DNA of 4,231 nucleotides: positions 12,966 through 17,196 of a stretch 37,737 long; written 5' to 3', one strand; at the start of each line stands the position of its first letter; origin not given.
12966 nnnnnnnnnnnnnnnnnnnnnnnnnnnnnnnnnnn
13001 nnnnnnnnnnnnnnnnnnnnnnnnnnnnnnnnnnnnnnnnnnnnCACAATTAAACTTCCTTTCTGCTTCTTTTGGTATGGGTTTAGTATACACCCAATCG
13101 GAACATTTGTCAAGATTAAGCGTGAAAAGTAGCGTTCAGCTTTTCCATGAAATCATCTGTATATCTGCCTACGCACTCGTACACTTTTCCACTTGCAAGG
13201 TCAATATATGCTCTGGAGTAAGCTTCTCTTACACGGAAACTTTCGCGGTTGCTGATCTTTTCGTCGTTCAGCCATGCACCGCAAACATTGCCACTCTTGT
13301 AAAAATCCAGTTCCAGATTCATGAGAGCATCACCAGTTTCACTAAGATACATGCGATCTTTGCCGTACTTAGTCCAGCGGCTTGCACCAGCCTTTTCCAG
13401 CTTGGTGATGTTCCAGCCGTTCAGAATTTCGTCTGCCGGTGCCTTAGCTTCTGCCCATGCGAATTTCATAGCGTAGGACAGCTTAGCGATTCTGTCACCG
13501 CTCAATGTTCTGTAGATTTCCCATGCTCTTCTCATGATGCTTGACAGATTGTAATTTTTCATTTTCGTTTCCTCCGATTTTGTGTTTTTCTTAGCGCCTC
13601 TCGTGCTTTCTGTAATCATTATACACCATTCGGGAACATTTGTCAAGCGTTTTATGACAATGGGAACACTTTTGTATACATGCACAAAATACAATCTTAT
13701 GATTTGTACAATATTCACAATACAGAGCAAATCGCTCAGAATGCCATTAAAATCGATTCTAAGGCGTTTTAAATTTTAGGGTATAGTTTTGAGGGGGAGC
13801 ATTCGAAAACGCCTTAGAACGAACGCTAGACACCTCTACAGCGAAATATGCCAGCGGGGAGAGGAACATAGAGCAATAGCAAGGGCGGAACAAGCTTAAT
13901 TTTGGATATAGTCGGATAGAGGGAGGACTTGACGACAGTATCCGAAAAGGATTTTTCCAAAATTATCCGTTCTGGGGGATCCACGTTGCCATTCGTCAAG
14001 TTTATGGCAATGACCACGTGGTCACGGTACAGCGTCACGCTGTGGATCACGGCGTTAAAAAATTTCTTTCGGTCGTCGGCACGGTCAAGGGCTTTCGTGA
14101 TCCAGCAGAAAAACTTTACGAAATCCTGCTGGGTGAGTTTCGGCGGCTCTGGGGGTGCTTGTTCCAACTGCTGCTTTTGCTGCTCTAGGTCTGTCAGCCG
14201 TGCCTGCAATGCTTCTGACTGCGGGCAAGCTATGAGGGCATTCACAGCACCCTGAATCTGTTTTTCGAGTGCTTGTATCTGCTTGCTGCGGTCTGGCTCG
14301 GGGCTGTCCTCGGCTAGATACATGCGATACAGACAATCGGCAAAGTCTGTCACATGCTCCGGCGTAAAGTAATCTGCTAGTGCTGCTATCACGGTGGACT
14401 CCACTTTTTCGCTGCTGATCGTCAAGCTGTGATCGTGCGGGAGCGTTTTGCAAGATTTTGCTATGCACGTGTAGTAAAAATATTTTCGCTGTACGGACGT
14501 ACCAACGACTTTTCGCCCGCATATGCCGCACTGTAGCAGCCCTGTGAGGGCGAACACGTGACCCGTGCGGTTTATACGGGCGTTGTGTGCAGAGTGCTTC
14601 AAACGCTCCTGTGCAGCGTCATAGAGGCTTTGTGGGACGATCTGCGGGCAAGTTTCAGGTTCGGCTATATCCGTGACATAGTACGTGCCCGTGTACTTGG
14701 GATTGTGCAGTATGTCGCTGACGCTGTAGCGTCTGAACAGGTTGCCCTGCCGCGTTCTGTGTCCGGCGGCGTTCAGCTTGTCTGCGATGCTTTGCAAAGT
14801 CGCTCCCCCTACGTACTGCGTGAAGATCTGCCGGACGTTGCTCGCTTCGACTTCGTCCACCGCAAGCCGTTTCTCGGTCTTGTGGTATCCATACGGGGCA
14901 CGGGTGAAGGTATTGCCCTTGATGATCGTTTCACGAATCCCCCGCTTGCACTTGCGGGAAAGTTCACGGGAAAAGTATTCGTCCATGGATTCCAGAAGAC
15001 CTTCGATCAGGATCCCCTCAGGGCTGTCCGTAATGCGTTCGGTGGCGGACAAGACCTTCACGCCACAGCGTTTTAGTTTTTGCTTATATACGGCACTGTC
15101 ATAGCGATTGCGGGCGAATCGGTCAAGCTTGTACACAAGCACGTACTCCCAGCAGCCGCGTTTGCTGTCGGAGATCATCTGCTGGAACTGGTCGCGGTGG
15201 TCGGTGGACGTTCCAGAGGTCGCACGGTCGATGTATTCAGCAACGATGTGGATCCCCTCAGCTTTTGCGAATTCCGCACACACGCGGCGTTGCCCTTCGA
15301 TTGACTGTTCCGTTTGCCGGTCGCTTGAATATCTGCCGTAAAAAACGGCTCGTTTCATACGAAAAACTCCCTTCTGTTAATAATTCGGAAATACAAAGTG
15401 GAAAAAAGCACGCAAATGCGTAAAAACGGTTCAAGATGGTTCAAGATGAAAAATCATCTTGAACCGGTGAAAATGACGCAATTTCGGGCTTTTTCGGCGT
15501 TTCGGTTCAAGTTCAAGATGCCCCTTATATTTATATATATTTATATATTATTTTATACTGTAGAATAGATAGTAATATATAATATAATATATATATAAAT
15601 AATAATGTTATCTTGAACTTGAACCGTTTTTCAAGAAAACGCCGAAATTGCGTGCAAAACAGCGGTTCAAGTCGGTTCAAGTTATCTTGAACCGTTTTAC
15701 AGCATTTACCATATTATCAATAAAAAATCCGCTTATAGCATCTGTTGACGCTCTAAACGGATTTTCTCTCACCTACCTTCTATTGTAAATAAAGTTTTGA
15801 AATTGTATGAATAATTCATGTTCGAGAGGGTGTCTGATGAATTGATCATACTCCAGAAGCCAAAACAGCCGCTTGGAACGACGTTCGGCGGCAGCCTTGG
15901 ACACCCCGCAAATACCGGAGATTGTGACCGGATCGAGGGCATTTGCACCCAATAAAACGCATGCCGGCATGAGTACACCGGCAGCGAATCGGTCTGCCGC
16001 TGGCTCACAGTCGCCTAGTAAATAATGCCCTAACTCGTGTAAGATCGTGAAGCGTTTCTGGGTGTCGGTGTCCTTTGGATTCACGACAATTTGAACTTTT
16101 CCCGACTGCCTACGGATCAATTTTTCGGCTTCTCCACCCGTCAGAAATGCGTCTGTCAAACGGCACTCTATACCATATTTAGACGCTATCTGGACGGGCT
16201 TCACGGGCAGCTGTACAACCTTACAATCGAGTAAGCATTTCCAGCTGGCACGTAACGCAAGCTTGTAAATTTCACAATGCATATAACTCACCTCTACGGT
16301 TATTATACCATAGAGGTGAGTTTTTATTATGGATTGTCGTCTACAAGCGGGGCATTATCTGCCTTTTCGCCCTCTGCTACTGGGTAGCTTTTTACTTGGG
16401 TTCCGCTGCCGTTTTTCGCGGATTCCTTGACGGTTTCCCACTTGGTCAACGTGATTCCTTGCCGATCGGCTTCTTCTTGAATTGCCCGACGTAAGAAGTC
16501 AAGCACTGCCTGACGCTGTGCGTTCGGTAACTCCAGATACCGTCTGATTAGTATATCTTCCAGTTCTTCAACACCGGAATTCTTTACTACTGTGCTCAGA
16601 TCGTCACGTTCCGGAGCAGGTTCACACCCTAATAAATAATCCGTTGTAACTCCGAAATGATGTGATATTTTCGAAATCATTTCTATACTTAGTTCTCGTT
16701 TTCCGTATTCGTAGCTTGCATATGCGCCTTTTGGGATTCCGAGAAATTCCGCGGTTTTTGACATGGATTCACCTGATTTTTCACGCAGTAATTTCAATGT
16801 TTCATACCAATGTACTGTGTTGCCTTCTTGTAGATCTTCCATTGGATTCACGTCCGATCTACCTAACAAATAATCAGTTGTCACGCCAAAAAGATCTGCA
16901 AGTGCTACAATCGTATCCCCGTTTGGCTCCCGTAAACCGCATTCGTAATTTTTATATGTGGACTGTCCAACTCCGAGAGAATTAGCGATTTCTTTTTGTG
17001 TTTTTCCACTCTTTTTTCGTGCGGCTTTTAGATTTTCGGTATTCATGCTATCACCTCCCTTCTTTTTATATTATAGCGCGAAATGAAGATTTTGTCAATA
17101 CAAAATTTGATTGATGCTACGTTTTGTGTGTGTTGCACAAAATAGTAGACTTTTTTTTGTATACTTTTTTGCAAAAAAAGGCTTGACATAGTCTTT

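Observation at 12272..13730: Reverse-strand cargo trio, each gene behind a near-identical consensus promoter, between tail fibres and integrase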

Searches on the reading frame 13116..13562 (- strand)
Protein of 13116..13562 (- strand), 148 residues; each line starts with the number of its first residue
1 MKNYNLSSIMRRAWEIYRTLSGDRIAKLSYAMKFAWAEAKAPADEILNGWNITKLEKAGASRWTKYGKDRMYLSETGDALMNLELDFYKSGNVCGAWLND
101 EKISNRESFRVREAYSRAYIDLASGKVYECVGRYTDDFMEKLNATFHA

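Call 5: search_protein_families(library=pfam, proteins=[window:13116-13562:-], max_evalue=1)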
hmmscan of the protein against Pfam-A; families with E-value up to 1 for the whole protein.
window:13116-13562:- (148 aa): 2 families
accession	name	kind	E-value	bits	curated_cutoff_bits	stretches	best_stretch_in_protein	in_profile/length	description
PF18666.6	CBM64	-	0.11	13.1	25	1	33-66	15-46/74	Carbohydrate-binding module 64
PF07410.16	Phage_Gp111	-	0.4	11.7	27.1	0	9-48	2-44/117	Streptococcus thermophilus bacteriophage Gp111 protein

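Call 6: search_protein_families(library=phrogs, proteins=[window:13116-13562:-], max_evalue=0.1)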
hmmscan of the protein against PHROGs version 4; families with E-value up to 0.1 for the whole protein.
window:13116-13562:- (148 aa): 3 families
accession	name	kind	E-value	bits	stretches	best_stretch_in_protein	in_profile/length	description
phrog_8487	-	unknown function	0.012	16.7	1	8-47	4-47/111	-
phrog_30054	-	unknown function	0.018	16.3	1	3-75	28-95/111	-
phrog_8305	-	unknown function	0.029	15.3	0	1-63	1-73/124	-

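Call 17: search_protein_families(library=padloc, proteins=[window:13116-13562:-], max_evalue=1)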
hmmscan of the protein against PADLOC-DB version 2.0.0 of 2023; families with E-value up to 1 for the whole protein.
window:13116-13562:- (148 aa): 0 families

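Call 18: find_homologous_proteins(query=window:13116-13562:-)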
Query window:13116-13562:- (148 aa): 51 proteins with E <= 0.001 among 59 candidates.
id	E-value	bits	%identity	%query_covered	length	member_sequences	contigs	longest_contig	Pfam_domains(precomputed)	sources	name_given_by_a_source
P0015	9.4e-89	313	95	100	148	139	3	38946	-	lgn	-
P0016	1.8e-81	289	86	100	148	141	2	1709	-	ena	-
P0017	9.5e-79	280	84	100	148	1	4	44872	PF07410.18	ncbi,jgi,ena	jgi:hypothetical protein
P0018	9.8e-79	280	83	100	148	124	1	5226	PF07410.18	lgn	-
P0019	8.8e-52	193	65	94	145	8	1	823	PF07410.18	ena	-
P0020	9.7e-46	173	63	91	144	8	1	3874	PF07410.18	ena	-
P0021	4.7e-45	171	59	93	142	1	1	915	PF07410.18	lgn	-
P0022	5.2e-44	168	84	61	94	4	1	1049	PF07410.18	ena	-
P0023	3.8e-42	162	55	93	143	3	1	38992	PF07410.18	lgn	-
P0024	3.1e-41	159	53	100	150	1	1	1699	PF07410.18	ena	-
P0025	6.8e-41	158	55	93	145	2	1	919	PF07410.18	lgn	-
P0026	2.0e-38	150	55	86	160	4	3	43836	PF07410.18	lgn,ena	-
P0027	3.6e-37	145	94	49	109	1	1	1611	-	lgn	-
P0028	5.2e-37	145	53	94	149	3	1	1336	PF07410.18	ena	-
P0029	5.5e-37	145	53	94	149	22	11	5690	PF07410.18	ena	-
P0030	3.7e-36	142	54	95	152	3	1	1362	PF07410.18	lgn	-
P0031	1.8e-35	140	52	92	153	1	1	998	PF07410.18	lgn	-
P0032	1.4e-31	127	77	50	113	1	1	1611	PF07410.18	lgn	-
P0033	1.4e-30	124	51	94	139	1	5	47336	-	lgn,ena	-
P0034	3.9e-28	116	47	94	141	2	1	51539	-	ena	-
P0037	3.3e-26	110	49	76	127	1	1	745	PF07410.18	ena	-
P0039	7.7e-24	102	47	93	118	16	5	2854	PF07410.18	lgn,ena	-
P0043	2.4e-17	81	40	100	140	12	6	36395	-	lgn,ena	-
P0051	1.7e-11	62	42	69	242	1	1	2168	PF07410.18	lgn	-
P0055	2.1e-9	55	50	47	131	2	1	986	PF07410.18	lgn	-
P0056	6.7e-9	54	70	29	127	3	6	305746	PF07410.18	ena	-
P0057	7.0e-9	54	46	47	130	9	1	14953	PF07410.18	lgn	-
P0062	2.5e-6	45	37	68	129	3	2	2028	PF07410.18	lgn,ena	-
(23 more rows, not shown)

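Call 38: search_solved_structures(query=A4, max_evalue=10, show_alignments=2)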
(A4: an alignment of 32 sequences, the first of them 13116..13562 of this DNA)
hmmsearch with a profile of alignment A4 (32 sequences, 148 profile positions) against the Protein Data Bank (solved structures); distinct sequences matched with E-value up to 10: 5.
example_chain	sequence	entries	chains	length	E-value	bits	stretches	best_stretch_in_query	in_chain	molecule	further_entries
7pt0_A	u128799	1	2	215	0.63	12.9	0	12-45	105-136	TetR family transcriptional regulator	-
4cgr_A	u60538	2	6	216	0.64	12.8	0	12-45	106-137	PUTATIVE TETR-FAMILY TRANSCRIPTIONAL REGULATOR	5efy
8v2d_J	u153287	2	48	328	0.9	12.4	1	5-49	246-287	O43_129 component A | O43_129_+4 component A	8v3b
2j5g_A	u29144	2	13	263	1.6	11.6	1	6-22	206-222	ALR4455 PROTEIN | BETA-DIKETONE HYDROLASE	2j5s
2j5g_D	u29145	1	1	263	1.6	11.6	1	6-22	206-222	ALR4455 PROTEIN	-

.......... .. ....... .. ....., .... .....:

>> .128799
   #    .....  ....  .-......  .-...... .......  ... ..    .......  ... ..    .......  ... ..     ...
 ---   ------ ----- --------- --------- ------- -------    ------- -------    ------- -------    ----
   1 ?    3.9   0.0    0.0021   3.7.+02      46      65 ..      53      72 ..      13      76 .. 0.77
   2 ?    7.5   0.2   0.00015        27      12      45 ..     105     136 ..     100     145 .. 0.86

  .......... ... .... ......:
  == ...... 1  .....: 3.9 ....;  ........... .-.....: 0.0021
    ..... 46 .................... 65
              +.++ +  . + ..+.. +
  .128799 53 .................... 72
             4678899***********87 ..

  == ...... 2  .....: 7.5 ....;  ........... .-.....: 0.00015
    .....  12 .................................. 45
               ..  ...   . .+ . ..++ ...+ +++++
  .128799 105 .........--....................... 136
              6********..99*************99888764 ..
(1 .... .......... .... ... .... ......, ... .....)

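Call 67: search_protein_families(library=ncbifam, proteins=[window:13116-13562:-], max_evalue=0.01)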
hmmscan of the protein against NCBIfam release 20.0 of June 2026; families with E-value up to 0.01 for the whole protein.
window:13116-13562:- (148 aa): 0 families

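Call 86: search_dna_similar(query=window:13116-13562:-, collection=phages, mode=protein, max_evalue=0.001, max_rows=30)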
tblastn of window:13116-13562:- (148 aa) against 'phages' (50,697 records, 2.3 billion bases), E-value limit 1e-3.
Records with a match: 1; places in all: 1; records where one place covers at least 80% of the query: 0.
Best place of each record, by identity: <60% 1.
By first word of the organism name: Bacteriophage 1.
By host as written in the record: - 1.
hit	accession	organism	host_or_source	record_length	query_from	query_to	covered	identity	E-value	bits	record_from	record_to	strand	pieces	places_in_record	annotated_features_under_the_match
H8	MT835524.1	Bacteriophage sp.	human fecal samples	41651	45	128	57%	41.7%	3e-9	60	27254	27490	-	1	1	record has no annotation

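Call 96: find_encoding_contigs(protein=P0034, flank=4000, max_places=2)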
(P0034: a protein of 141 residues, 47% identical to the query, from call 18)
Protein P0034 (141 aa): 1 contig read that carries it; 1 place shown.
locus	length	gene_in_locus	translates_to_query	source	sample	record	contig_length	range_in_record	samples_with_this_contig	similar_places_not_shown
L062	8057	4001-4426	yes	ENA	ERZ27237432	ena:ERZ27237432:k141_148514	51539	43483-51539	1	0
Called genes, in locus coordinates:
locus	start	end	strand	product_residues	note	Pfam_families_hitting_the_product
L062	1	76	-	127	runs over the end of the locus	PF08769:Spo0A_C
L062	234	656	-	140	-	-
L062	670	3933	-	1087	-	-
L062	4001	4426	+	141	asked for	-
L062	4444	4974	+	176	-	-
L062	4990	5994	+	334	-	-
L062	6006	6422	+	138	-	PF01381:HTH_3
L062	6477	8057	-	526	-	?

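Call 97: find_encoding_contigs(protein=P0043, flank=4000, max_places=2)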
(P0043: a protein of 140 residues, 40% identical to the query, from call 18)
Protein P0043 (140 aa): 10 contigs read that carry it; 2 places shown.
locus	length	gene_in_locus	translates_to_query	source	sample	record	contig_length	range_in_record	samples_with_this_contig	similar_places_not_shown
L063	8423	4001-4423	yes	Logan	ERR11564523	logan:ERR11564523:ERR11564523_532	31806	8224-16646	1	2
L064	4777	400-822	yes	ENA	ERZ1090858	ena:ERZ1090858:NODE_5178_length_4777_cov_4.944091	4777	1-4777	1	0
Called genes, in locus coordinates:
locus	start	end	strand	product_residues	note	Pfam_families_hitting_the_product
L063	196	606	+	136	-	PF10711:DUF2513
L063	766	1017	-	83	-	PF13443:HTH_26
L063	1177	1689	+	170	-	PF13560:HTH_31, PF01381:HTH_3, PF12844:HTH_19 (weak)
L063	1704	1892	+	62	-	-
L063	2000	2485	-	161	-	-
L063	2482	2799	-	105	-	PF02796:HTH_7 (faint), PF13542:HTH_Tnp_ISL3 (faint), PF00196:GerE (weak), PF08281:Sigma70_r4_2 (weak), PF13384:HTH_23 (weak)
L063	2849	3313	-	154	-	-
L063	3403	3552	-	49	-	-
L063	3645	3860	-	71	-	PF13443:HTH_26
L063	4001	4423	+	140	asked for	-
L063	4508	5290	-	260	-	-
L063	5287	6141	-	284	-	PF05257:CHAP, PF13946:DUF4214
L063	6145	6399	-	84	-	PF04531:Phage_holin_1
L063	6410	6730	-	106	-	-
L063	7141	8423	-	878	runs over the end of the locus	PF10651:BppU_N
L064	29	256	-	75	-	PF13443:HTH_26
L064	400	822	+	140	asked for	-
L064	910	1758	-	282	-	PF05257:CHAP, PF13946:DUF4214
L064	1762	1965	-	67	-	PF16945:Phage_r1t_holin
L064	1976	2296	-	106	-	-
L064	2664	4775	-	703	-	?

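Call 98: find_encoding_contigs(protein=P0033, flank=4000, max_places=2)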
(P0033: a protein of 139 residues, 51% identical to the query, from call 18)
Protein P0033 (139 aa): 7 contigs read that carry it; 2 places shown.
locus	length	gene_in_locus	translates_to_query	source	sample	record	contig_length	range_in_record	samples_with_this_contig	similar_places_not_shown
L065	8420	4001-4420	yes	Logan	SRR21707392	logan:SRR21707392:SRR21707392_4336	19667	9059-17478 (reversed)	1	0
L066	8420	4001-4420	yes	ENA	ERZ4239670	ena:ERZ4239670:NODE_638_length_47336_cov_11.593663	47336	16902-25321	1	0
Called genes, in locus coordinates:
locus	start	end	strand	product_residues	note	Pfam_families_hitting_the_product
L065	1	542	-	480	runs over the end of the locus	PF05133:SPP1_portal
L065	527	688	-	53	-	-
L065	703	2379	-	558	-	-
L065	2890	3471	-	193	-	-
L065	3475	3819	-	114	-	-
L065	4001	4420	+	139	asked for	-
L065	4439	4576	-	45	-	-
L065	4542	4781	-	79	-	-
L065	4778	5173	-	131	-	PF05866:RusA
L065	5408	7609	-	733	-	PF08707:PriCT_2, PF13481:AAA_25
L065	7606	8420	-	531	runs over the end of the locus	PF00270:DEAD, PF04851:ResIII, PF18766:SWI2_SNF2, PF00271:Helicase_C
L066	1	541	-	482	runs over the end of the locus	PF05133:SPP1_portal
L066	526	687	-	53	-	-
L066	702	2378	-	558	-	-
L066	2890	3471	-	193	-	-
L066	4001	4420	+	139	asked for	-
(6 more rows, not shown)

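Call 118: search_protein_families(library=pfam, proteins=[L062:6006-6422:+, L062:4444-4974:+, L062:4990-5994:+, L062:4001-4426:+], max_evalue=0.1)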
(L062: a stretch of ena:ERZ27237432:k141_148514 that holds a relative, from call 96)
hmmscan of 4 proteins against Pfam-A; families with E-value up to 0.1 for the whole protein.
L062:6006-6422:+ (138 aa): 5 families
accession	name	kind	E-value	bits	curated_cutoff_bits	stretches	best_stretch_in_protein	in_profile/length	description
PF01381.28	HTH_3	-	1.1e-07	32.2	23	1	88-131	1-44/55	Helix-turn-helix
PF12844.13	HTH_19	-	0.00024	21.4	30.2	1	88-125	4-41/64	Helix-turn-helix domain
PF13560.12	HTH_31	-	0.0011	19.7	27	1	86-125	4-44/64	Helix-turn-helix domain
PF13413.12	HTH_25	-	0.004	17.4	24.6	1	88-130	2-47/62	Helix-turn-helix domain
PF15731.11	MqsA_antitoxin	-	0.0066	17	30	1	84-133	70-119/131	Antitoxin component of bacterial toxin-antitoxin system, MqsA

L062:4444-4974:+ (176 aa): 0 families

L062:4990-5994:+ (334 aa): 4 families
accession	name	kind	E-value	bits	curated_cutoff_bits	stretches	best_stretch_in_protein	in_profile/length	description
PF13443.12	HTH_26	-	6.7e-05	23.5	22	1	173-229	4-58/63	Cro/C1-type HTH DNA-binding domain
PF11657.13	Activator-TraM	-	0.021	15.2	24.4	1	127-189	33-95/142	Transcriptional activator TraM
PF01381.28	HTH_3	-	0.03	14.8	23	0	173-191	3-21/55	Helix-turn-helix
PF14056.11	DUF4250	-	0.042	14.3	27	0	76-98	18-40/55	Domain of unknown function (DUF4250)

L062:4001-4426:+ (141 aa): 0 families

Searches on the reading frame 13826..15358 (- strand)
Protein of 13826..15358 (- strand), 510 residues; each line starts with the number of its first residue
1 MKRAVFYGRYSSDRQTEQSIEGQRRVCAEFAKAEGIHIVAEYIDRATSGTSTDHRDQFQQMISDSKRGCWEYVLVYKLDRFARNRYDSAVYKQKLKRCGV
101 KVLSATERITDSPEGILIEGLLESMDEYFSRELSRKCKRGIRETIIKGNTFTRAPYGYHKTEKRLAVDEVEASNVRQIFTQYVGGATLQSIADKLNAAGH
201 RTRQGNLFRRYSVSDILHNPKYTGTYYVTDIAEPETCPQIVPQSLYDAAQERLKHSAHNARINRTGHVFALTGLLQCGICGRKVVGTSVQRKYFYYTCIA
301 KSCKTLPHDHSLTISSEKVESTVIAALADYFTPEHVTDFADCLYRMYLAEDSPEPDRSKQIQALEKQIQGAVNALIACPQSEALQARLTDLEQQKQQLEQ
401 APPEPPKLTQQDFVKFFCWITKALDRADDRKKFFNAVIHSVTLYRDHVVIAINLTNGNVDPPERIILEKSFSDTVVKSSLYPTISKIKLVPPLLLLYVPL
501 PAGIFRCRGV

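Call 6: search_protein_families(library=phrogs, proteins=[window:13826-15358:-], max_evalue=0.1)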
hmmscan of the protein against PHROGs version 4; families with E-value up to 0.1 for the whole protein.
window:13826-15358:- (510 aa): 4 families
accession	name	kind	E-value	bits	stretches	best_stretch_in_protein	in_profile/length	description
phrog_95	-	integration and excision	2.2e-101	341.4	1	1-459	87-578/651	integrase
phrog_125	-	DNA, RNA and nucleotide metabolism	1e-25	91.7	1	1-253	19-248/254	DNA invertase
phrog_7701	-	DNA, RNA and nucleotide metabolism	3.7e-09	38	1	152-260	2-92/137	DNA invertase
phrog_6620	-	integration and excision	2.9e-05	24.7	1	2-125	56-172/201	transposase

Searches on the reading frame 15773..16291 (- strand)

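Call 6: search_protein_families(library=phrogs, proteins=[window:15773-16291:-], max_evalue=0.1)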
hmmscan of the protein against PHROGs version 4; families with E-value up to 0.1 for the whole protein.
window:15773-16291:- (172 aa): 6 families
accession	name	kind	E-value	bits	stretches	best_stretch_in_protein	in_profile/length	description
phrog_1914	-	unknown function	8.6e-23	82.2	2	2-93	2-108/222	-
phrog_87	-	other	2.9e-13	51.1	1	27-143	38-165/227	metallo-protease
phrog_19315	-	unknown function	1.6e-07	31.7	2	63-96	77-112/348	-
phrog_2439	-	transcription regulation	1.1e-05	25.5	1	68-111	185-243/367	transcriptional regulator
phrog_1516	-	unknown function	0.00036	21.2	1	59-91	67-99/227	-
phrog_20260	-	unknown function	0.02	16.5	1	41-77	16-52/86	-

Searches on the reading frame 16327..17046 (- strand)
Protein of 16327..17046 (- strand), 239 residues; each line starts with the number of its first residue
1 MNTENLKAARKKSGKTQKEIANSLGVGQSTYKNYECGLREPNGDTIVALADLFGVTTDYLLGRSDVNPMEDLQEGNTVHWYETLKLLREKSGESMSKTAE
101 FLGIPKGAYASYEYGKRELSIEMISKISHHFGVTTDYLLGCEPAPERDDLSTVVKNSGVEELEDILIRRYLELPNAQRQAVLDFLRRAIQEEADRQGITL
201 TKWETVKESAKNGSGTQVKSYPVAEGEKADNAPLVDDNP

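Call 6: search_protein_families(library=phrogs, proteins=[window:16327-17046:-], max_evalue=0.1)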
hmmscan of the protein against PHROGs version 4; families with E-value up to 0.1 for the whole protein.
window:16327-17046:- (239 aa): 45 families (the best 25 are shown)
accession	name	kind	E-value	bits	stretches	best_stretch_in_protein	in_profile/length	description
phrog_8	-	transcription regulation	2.7e-40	139.9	2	3-71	78-146/346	transcriptional regulator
phrog_4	-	transcription regulation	2.1e-22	80.6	2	4-66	139-197/400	transcriptional repressor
phrog_2967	-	transcription regulation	1.5e-21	78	2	4-64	13-73/225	transcriptional regulator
phrog_3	-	transcription regulation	1.1e-19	72.5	2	2-70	89-155/430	transcriptional repressor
phrog_2439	-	transcription regulation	2.1e-16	60.8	2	1-64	7-70/367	transcriptional regulator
phrog_7241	-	transcription regulation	4.8e-15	56.7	2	4-61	64-121/122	transcriptional regulator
phrog_2328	-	transcription regulation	7e-14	52.7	2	6-69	20-81/128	transcriptional repressor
phrog_5823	-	transcription regulation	4.3e-12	46.9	2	4-71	9-77/404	transcriptional regulator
phrog_1373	-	transcription regulation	2.6e-11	44.8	2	4-64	66-126/166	transcriptional regulator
phrog_147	-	transcription regulation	2.8e-11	44.7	2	82-131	7-59/100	transcriptional regulator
phrog_1994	-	DNA, RNA and nucleotide metabolism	1.6e-10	42.2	2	4-74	2-72/170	DNA binding protein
phrog_4836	-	transcription regulation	4.3e-10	40.5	1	4-62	78-136/194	CII-like regulator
phrog_2104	-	unknown function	1e-09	39.5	1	1-47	39-85/103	-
phrog_3037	-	transcription regulation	3.8e-09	37.6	1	5-74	30-88/189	transcriptional repressor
phrog_7396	-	unknown function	1.7e-08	35.4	2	112-149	51-88/227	-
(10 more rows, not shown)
